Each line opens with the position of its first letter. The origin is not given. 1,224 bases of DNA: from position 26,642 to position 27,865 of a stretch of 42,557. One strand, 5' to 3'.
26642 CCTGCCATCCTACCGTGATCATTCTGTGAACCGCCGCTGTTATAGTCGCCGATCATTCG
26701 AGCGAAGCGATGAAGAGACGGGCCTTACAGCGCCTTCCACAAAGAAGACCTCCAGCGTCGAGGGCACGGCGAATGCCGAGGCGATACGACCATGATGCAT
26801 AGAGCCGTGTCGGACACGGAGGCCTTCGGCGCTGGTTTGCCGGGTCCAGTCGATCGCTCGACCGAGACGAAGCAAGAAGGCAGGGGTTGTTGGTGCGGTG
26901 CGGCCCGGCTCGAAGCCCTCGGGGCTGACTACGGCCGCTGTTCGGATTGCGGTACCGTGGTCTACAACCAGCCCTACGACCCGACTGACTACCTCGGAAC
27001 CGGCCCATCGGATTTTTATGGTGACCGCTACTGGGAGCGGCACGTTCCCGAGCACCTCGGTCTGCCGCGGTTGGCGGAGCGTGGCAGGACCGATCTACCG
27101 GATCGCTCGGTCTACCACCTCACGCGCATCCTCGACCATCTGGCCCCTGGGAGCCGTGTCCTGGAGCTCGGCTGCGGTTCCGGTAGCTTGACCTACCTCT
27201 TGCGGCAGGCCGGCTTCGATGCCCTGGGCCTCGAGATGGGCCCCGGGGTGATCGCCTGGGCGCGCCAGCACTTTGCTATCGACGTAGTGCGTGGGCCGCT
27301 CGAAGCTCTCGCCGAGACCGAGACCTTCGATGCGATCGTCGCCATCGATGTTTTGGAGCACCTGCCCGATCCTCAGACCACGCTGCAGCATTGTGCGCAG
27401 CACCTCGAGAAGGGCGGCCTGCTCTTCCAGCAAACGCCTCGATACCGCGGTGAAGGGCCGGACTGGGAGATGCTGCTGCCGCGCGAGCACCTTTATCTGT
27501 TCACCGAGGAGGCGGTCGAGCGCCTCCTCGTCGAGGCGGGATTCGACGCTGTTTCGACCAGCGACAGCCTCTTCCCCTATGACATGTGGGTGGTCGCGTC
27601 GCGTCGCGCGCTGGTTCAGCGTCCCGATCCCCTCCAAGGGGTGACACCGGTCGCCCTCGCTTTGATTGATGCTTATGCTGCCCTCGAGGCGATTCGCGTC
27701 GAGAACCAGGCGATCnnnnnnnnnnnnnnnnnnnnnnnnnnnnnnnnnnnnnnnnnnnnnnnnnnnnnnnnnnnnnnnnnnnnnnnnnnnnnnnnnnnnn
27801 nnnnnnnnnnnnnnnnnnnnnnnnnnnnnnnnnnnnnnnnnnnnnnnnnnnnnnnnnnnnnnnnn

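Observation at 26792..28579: Methyltransferase with a 21-residue-repeat coiled coil upstream of glycosyltransferases: possible WbdD-like glycan chain-length ruler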

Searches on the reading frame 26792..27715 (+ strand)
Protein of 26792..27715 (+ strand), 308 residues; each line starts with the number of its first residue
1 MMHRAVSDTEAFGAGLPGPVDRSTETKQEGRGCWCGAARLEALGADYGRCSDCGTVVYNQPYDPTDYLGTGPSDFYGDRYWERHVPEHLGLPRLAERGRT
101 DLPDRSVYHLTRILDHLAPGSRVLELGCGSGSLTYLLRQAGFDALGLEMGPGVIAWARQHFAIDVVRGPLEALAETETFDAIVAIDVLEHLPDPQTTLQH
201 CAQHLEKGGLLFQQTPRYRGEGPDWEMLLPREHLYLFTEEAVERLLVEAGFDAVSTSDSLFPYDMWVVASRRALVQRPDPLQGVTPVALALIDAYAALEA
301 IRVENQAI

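Call 25: search_solved_structures(query=A1, max_evalue=10)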
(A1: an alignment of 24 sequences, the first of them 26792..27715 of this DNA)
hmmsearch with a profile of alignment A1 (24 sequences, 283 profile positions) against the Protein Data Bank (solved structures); distinct sequences matched with E-value up to 10: 318 (the best 60 are shown).
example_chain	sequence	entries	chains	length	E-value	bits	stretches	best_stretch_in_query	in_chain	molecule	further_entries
3cc8_A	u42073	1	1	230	2e-19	72.8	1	98-243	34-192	Putative methyltransferase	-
4kdc_A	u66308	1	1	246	2.6e-14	56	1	97-202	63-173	3-demethylubiquinone-9 3-methyltransferase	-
4kdr_A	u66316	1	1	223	4.5e-14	55.3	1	97-192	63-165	3-demethylubiquinone-9 3-methyltransferase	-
5dpm_A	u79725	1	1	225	4.6e-14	55.2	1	97-192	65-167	Ubiquinone biosynthesis O-methyltransferase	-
3ndi_A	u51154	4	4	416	5e-14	55.1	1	93-235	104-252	Methyltransferase | TcaB9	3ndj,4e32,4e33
4e31_A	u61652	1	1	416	5e-14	55.1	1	93-235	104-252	TcaB9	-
5t6b_A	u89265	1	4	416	6e-14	54.9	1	93-235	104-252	Sugar 3-C-methyl transferase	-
4e2x_A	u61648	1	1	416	6.1e-14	54.9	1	93-235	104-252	TcaB9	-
3l8d_A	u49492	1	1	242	1.5e-13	53.5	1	93-188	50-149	Methyltransferase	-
5t64_A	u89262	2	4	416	2.1e-13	53.1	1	99-235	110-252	Sugar 3-C-methyl transferase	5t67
4e2y_A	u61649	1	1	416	3.8e-13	52.2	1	93-235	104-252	TcaB9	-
4e2z_A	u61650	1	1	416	1.8e-12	50.1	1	93-235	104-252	TcaB9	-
4e2w_A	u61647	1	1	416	1.8e-12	50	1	93-235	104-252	TcaB9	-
2p7h_A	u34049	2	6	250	7e-12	48.1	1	96-194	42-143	Hypothetical protein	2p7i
5wp5_A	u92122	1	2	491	1.2e-11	47.3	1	94-249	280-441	Phosphomethylethanolamine N-methyltransferase 2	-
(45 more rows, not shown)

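Call 31: find_related_loci(query=A1, collection=genome_contigs, flank=10000)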
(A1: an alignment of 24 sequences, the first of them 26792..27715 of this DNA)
Query A1 (308 aa) in genome_contigs; peptide patterns used: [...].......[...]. (x = any residue, [..] = any of these).
600 stretches matched a pattern (row limit reached: there are more); 415 encode a relative of the query (tblastn E <= 1e-3); the best 80 are kept; 80 distinct loci.
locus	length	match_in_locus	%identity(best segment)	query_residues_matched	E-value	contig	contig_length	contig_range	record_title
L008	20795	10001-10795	61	33-296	1e-106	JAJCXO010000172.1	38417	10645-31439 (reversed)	MAG: Acidobacteriota bacterium isolate OFTM223 OFTM223_171, whole genome shotgun sequence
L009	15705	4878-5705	62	32-308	9e-106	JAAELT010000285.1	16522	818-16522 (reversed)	MAG: bacterium isolate Bpl_12 BplG_CONTIG2477697, whole genome shotgun sequence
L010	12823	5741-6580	59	30-308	3e-103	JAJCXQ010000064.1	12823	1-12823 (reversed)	MAG: Acidobacteriota bacterium isolate OFTM268 OFTM268_63, whole genome shotgun sequence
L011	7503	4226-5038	50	17-292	1e-83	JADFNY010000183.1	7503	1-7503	MAG: Acidobacteria bacterium isolate B66T1B5 B66T1B5_NODE14766, whole genome shotgun sequence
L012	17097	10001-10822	51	33-304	7e-83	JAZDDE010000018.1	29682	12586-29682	MAG: Gemmatimonadota bacterium isolate TC87O_Bin_5 TC87O_Bin_5_clean_scaffold_18, whole genome shotgun sequence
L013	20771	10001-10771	42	33-276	7e-57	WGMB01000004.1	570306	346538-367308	MAG: Acidobacteria bacterium isolate RI_231 c_000000019439, whole genome shotgun sequence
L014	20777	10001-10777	41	33-279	6e-57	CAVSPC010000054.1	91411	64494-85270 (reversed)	MAG: uncultured delta proteobacterium isolate MFD01299.bin.3.165 genome assembly, contig: contig_7172, whole genome shot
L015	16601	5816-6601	38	31-281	2e-55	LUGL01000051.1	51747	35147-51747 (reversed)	Elainella saxicola E1 E1_assembly_c69, whole genome shotgun sequence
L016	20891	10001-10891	38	32-308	2e-54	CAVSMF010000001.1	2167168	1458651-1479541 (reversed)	MAG: uncultured Verrucomicrobiae bacterium isolate MFD04944.bin.1.307 genome assembly, contig: contig_11314, whole genom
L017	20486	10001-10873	36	26-296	2e-49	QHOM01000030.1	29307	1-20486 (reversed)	MAG: Verrucomicrobia bacterium isolate AV52 14_0927_12_40cm_scaffold_1456_curated, whole genome shotgun sequence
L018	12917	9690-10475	37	26-274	2e-48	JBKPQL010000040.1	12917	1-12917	MAG: Verrucomicrobiota bacterium isolate GS_EKS_MAG_00077 GS_EKS_000000833702, whole genome shotgun sequence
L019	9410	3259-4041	38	26-274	3e-48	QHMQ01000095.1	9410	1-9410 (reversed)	MAG: Verrucomicrobia bacterium isolate AV96 14_1009_09_30cm_scaffold_6790_curated, whole genome shotgun sequence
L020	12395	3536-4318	38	26-274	1e-47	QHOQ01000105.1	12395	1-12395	MAG: Verrucomicrobia bacterium isolate AV49 14_1009_13_20cm_scaffold_2928_curated, whole genome shotgun sequence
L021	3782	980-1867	34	26-301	1e-47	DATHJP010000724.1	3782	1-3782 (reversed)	MAG TPA_asm: Terriglobales bacterium isolate SMAG_U12555 k141_330458, whole genome shotgun sequence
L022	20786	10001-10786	34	26-274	1e-46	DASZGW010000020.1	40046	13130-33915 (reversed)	MAG TPA_asm: Candidatus Udaeobacter sp. isolate SMAG_U6559 k141_5883875, whole genome shotgun sequence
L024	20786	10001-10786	40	32-291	1e-44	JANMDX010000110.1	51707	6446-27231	MAG: Acidobacteriota bacterium isolate OTE_75_metabat_1 OTE_75_k141_2835237, whole genome shotgun sequence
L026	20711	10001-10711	39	80-299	7e-42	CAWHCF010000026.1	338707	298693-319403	MAG: uncultured Acidobacteriota bacterium isolate MFD00962.bin.2.24 genome assembly, contig: contig_52741, whole genome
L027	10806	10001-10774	39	33-276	2e-45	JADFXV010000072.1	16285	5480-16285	MAG: Desulfovibrionaceae bacterium isolate nDJH2bin10 nDJH2_bin10_NODE_72_length_16285_cov_9.216549, whole genome shotgu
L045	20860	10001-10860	34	33-300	2e-25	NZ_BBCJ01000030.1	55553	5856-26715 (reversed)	Geotalea toluenoxydans JCM 15764, whole genome shotgun sequence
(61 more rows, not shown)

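Call 32: predict_structure(alignment_id=A1)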
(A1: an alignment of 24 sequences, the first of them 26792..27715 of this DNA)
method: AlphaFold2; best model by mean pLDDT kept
length: 308 residues; sequences in the alignment: 24
mean_pLDDT: 90.2   pTM: 0.87
mean pLDDT of the five models: 90.2, 89.8, 89.5, 89.5, 89.4
residues with pLDDT >= 90: 255; 70-90: 22; 50-70: 4; < 50: 27
segments of 3 or more residues with pLDDT < 50: 1-27
pLDDT, mean of each block of 10 residues (from residue 1): 34 38 47 91 97 97 91 87 91 92 94 98 94 97 97 95 96 95 98 97 98 98 97 97 98 98 98 98 98 97 94
secondary structure, 60 per line:
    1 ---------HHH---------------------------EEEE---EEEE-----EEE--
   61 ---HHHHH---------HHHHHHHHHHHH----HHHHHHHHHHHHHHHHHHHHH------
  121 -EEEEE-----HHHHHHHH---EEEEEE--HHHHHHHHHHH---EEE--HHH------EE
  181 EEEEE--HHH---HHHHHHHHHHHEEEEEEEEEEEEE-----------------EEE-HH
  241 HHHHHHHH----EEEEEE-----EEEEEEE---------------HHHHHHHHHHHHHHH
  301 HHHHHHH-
elements in order: E40-43 E47-50 E56-58 H64-68 H78-89 H94-114 E122-126 H132-139 E143-148 H151-161 E165-167 E179-185 H194-204 E205-217 E235-237 H239-248 E253-258 E264-270 H286-307
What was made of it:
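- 26888..26965 (+): Cys4 zinc-ribbon-like element (residues 33-58: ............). AlphaFold2 places three short strands here at pLDDT above 90 (call 32).
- Checked: AlphaFold2 places three short strands there (call 32).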

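Call 36: fold_search(model_id=the predicted structure, library=pdb)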
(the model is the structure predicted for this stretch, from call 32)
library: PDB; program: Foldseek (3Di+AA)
matches with E <= 10: 1942; with E <= 0.001: 1316
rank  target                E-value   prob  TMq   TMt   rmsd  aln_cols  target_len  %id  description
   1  4rv9                  2.8e-12  1.00  0.54  0.41   8.5       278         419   17  Crystal structure of MtmC in complex with SAH (released 2015-02-04)
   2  5t64_A                5.3e-12  1.00  0.56  0.43  11.8       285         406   19  X-ray structure of the C3-methyltransferase KijD1 from Actinomadura kijaniata in complex with TDP and SAH (released 2016-09-14)
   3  4rvd                  7.2e-12  1.00  0.53  0.40   8.8       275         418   18  Crystal structure of MtmC in complex with SAM (released 2015-01-28)
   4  4e33                  7.6e-12  1.00  0.54  0.42  11.5       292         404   18  X-ray Structure of the C-3'-Methyltransferase TcaB9 in Complex with S-Adenosyl-L-Homocysteine and Reduced dTDP-Sugar Sub (released 2012-04-25)
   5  5t6b_A                1.5e-11  1.00  0.53  0.42   9.0       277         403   19  X-ray structure of the KijD1 C3-methyltransfeerase, converted to monomeric form (released 2016-09-14)
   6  3e23                  1.6e-11  1.00  0.46  0.69   6.5       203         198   24  Crystal structure of the RPA2492 protein in complex with SAM from Rhodopseudomonas palustris, Northeast Structural Genom (released 2008-09-30)
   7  4e30                  1.8e-11  1.00  0.55  0.43  11.9       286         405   17  X-ray Structure of the H181N/E224Q double mutant of TcaB9, a C-3'-Methyltransferase, in Complex with S-Adenosyl-L-Homocy (released 2012-04-25)
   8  4wxh_A                2.1e-11  1.00  0.45  0.40   5.7       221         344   25  Carminomycin-4-O-methyltransferase (DnrK) variant (298Ser insert) in complex with S-adenosyl-L-homocysteine (SAH) and  (released 2015-07-29)
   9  4e2x                  2.1e-11  1.00  0.54  0.42  12.2       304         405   18  X-ray Structure of the Y222F mutant of TcaB9, a C-3'-Methyltransferase, in Complex with S-Adenosyl-L-Homocysteine and dT (released 2012-04-25)
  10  7phd_B                2.8e-11  1.00  0.44  0.41   5.8       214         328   24  Chimeric carminomycin-4-O-methyltransferase (DnrK) with a region from 10-decarboxylase TamK (released 2022-09-07)
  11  5t6b_D                2.8e-11  1.00  0.50  0.40  11.6       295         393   19  X-ray structure of the KijD1 C3-methyltransfeerase, converted to monomeric form (released 2016-09-14)
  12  4e2y                  2.8e-11  1.00  0.53  0.42  12.5       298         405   17  X-ray Structure of the E224Q mutant of TcaB9, a C-3'-Methyltransferase, in Complex with S-Adenosyl-L-Homocysteine and Su (released 2012-04-25)
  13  9la8_A                3.2e-11  1.00  0.45  0.41   5.5       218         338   25  Comparative analysis of functions and catalytic mechanisms of methyltransferases involved in anthracycline biosynthesi (released 2026-01-07)
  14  7pga_C                3.2e-11  1.00  0.44  0.41   5.8       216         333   24  Chimeric carminomycin-4-O-methyltransferase (DnrK) with regions from 10-hydroxylase RdmB and 10-decarboxylase TamK (released 2022-08-24)
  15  3ndi                  3.2e-11  1.00  0.52  0.41  13.2       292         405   19  X-ray Structure of a C-3'-Methyltransferase in Complex with S-adenosylmethionine and dTMP (released 2010-06-30)
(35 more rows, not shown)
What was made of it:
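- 26888..26965 (+): Foldseek alignments to TcaB9, KijD1 and MtmC, which carry an N-terminal Cys4 zinc domain, span 275-306 columns (call 36).
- TM-scores are modest (about 0.54) and E-values are barely better than for generic methyltransferases (call 36).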

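Call 59: search_solved_structures(query=A1, max_evalue=6e-14, show_alignments=5)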
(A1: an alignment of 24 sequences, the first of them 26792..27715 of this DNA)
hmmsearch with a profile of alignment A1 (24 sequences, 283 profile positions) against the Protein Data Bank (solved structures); distinct sequences matched with E-value up to 6e-14: 6.
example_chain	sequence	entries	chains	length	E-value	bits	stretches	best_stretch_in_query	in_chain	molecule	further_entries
3cc8_A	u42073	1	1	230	2e-19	72.8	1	98-243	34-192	Putative methyltransferase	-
4kdc_A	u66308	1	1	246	2.6e-14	56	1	97-202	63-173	3-demethylubiquinone-9 3-methyltransferase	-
4kdr_A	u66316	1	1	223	4.5e-14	55.3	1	97-192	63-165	3-demethylubiquinone-9 3-methyltransferase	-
5dpm_A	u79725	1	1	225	4.6e-14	55.2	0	97-192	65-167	Ubiquinone biosynthesis O-methyltransferase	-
3ndi_A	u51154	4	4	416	5e-14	55.1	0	93-235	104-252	Methyltransferase | TcaB9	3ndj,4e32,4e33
4e31_A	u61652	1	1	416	5e-14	55.1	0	93-235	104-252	TcaB9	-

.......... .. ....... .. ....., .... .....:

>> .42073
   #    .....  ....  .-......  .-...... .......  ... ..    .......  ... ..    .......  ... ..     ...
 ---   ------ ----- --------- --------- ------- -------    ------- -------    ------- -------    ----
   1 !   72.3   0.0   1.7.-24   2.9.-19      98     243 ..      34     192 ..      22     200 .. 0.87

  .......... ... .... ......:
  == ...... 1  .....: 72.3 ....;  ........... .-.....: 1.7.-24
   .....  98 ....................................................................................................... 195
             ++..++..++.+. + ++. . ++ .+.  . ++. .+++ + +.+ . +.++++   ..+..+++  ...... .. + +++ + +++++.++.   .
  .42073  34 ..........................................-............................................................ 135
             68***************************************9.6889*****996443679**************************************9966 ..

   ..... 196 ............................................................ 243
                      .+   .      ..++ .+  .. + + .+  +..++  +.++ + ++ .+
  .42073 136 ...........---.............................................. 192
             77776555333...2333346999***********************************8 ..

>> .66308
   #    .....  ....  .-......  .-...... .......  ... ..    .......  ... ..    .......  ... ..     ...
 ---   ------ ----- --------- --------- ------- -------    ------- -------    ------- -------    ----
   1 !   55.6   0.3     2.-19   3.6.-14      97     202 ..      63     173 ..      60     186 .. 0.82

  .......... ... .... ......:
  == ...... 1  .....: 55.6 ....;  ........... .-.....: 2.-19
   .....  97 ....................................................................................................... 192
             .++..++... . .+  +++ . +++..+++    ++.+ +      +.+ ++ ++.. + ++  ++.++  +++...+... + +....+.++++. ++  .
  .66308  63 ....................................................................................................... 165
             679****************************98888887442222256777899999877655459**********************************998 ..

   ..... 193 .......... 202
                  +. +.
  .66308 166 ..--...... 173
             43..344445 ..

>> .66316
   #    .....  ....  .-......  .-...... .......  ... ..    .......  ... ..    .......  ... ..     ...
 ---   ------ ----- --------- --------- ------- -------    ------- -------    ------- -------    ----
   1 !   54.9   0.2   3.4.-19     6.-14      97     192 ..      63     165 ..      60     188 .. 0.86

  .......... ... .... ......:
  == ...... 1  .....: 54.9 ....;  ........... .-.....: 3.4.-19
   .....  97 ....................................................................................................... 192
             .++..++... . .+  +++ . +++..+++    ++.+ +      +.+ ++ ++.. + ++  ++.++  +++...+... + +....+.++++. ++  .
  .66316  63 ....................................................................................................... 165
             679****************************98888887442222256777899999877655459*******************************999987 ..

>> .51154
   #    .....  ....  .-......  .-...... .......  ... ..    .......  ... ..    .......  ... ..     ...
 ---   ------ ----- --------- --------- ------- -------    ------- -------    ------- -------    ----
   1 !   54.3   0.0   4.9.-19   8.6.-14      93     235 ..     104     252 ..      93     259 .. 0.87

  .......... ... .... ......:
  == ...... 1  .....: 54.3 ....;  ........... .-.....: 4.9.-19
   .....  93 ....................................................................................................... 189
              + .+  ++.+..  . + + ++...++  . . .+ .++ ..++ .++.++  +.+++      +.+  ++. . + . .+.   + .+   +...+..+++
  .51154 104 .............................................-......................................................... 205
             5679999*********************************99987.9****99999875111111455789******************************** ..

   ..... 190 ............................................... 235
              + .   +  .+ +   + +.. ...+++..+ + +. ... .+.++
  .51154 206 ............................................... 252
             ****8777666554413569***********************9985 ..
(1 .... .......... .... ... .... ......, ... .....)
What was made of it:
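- On TcaB9/KijD1/MtmC-type NDP-sugar C-methyltransferases: The alignment to TcaB9 ends near its residue 252 (call 59) and a coiled coil follows here.
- The H...EH residues are shared with the TcaB9 active site (call 59). The TcaB9 C-terminal domain, which is part of its 416-aa architecture, has no counterpart here; the aligned TcaB9 region ends near residue 252 (call 59) and a coil follows instead.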
